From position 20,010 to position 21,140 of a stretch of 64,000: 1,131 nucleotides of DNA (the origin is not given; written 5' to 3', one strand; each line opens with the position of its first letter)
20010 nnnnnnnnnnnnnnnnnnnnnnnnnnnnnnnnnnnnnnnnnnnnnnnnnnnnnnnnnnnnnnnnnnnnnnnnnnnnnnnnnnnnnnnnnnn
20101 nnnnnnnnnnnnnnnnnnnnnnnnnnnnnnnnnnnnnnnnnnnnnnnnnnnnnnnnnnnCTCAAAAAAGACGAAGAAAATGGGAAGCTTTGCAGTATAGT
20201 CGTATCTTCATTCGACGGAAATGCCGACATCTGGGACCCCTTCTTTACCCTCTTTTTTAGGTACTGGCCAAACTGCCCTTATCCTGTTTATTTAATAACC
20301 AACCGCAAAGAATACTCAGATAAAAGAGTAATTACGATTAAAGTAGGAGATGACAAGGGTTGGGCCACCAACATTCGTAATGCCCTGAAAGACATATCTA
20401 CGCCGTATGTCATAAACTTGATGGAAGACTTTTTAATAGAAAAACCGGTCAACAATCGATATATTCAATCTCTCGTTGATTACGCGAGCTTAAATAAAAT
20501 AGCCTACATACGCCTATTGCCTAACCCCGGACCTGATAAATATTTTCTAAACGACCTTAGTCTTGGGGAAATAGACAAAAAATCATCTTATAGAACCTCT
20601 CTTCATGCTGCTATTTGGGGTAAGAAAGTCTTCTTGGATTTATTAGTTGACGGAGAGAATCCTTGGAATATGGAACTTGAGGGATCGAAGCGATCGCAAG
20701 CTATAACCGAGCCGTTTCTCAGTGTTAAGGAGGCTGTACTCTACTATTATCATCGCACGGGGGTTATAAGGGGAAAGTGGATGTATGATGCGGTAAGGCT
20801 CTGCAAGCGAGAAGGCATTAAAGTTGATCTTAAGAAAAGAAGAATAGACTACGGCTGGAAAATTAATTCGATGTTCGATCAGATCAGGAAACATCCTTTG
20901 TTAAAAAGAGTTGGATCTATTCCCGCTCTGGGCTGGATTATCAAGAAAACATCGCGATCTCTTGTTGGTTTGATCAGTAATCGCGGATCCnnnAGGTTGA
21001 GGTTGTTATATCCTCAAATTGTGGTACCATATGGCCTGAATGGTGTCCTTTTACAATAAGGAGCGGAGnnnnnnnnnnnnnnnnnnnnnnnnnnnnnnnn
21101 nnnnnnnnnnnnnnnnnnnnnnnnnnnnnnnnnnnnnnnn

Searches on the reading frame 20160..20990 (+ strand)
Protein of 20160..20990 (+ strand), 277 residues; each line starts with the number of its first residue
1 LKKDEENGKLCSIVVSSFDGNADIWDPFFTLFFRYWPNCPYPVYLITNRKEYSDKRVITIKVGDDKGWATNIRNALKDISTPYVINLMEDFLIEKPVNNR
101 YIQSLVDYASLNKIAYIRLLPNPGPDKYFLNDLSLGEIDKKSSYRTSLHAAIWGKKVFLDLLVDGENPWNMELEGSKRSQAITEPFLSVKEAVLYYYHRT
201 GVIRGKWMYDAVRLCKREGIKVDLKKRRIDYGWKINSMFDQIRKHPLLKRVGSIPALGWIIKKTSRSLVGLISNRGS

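Call 64: find_homologous_proteins(query=window:20160-20990:+)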
Query window:20160-20990:+ (277 aa): 66 proteins with E <= 0.001 among 609 candidates.
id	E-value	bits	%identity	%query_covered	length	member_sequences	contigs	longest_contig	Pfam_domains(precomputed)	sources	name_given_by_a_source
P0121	2.6e-103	363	60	95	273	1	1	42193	-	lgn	-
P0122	5.5e-101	356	60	92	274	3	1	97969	-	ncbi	ncbi:MAG: hypothetical protein ABR875_00910 [Minisyncoccia bacterium]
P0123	6.6e-95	336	58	94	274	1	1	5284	-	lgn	-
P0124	6.5e-94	333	55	95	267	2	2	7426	-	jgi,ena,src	-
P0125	6.6e-90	319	54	98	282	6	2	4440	-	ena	-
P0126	1.1e-89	319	54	96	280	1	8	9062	-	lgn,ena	-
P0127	1.5e-88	315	53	98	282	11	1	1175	-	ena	-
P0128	5.3e-88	313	54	97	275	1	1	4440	-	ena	-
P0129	1.1e-85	306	53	98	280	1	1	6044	-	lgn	-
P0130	5.2e-85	303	53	92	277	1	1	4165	-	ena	-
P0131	1.3e-84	302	53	92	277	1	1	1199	-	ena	-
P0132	5.7e-83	297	50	91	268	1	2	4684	PF00535.33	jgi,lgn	-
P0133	5.7e-83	297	51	93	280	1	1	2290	-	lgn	-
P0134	6.2e-77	277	49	90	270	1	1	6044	-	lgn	-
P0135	1.4e-75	272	50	79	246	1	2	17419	-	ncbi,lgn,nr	ncbi:MAG: hypothetical protein HY451_01680 [Parcubacteria group bacterium]|nr:hypothetical protein [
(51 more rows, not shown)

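Call 68: search_solved_structures(query=A2, max_evalue=1)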
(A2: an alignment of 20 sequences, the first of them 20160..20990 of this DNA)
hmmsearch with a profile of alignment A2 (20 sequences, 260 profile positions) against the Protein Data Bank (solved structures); distinct sequences matched with E-value up to 1: 1.
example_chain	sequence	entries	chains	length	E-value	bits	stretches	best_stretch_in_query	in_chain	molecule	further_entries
9h6j_A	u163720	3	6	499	0.16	14.4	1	62-103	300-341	Beta-1,4 N-acetylgalactosaminyltransferase 1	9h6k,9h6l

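Call 81: predict_structure(alignment_id=A2)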
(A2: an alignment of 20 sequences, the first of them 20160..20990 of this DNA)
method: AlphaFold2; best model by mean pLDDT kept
length: 277 residues; sequences in the alignment: 20
mean_pLDDT: 93.6   pTM: 0.87
mean pLDDT of the five models: 93.6, 92.2, 92.1, 91.9, 91.6
residues with pLDDT >= 90: 228; 70-90: 39; 50-70: 9; < 50: 1
segments of 3 or more residues with pLDDT < 50: none
pLDDT, mean of each block of 10 residues (from residue 1): 66 97 97 97 98 98 96 98 97 96 98 98 96 98 96 98 97 97 98 88 94 97 95 88 89 90 87 70
secondary structure, 60 per line:
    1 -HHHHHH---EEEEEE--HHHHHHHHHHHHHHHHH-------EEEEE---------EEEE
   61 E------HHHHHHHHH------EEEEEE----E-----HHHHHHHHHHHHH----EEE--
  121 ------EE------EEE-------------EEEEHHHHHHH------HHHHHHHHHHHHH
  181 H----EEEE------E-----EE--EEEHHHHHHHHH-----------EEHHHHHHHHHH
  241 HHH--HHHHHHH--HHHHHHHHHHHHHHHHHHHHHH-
elements in order: H2-7 E11-16 H19-35 E43-47 E57-61 H68-76 E83-88 H99-111 E116-118 E135-137 E151-154 H155-161 H168-181 E186-189 E206-208 H209-217 H231-243 H246-252 H255-276

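Call 84: fold_search(model_id=the predicted structure, library=pdb)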
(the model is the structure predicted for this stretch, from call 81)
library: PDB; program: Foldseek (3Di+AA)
matches with E <= 10: 1238; with E <= 0.001: 247
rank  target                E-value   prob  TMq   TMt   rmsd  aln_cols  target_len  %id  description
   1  9h6k_A                6.5e-08  1.00  0.49  0.31  10.8       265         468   12  Human B4GALNT1 in Complex with UDP-GalNac (released 2025-07-16)
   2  9h6l_A                1.3e-07  1.00  0.50  0.32   8.4       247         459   14  Human B4GALNT1 in Complex with UDP (released 2025-07-16)
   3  9omn_B                1.8e-07  1.00  0.47  0.48  14.9       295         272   10  WrtF fucosyltransferase - GDP-2-deoxy-2-fluoro-beta-L-fucose (released 2025-10-29)
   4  9omk_B                2.6e-07  1.00  0.46  0.50  14.1       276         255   10  WrtF fucosyltransferase - trisaccharide acceptor (released 2025-10-29)
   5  9omm_B                2.9e-07  1.00  0.47  0.48  14.1       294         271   10  WrtF fucosyltransferase - tetrasaccharide product (released 2025-10-29)
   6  9oml_B                6.6e-07  1.00  0.48  0.48  14.8       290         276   10  WrtF fucosyltransferase - acetylated trisaccharide acceptor (released 2025-10-29)
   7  9h6j_B                7.0e-07  1.00  0.49  0.32   5.5       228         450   15  Human B4GALNT1 Apo Structure (released 2025-07-16)
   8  9h6j_A                1.1e-06  1.00  0.49  0.32   5.1       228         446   14  Human B4GALNT1 Apo Structure (released 2025-07-16)
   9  6h1j_B                1.1e-06  1.00  0.47  0.42  12.4       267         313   12  TarP native (released 2018-09-26)
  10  9oml_A                1.6e-06  1.00  0.45  0.48  14.0       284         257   10  WrtF fucosyltransferase - acetylated trisaccharide acceptor (released 2025-10-29)
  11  1h7l                  2.0e-06  1.00  0.47  0.54   7.7       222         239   13  dTDP-MAGNESIUM COMPLEX OF SPSA FROM BACILLUS SUBTILIS (released 2001-12-13)
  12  6h4m_A                2.2e-06  1.00  0.46  0.41  13.7       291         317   12  TarP-UDP-GlcNAc-3RboP (released 2018-09-26)
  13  9omm_A                2.6e-06  1.00  0.47  0.50  14.1       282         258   10  WrtF fucosyltransferase - tetrasaccharide product (released 2025-10-29)
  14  6h4m_I                2.8e-06  1.00  0.46  0.41  13.7       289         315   12  TarP-UDP-GlcNAc-3RboP (released 2018-09-26)
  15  9omh_D                2.8e-06  1.00  0.47  0.48  14.7       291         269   10  WrtF fucosyltransferase - Apo (released 2025-10-29)
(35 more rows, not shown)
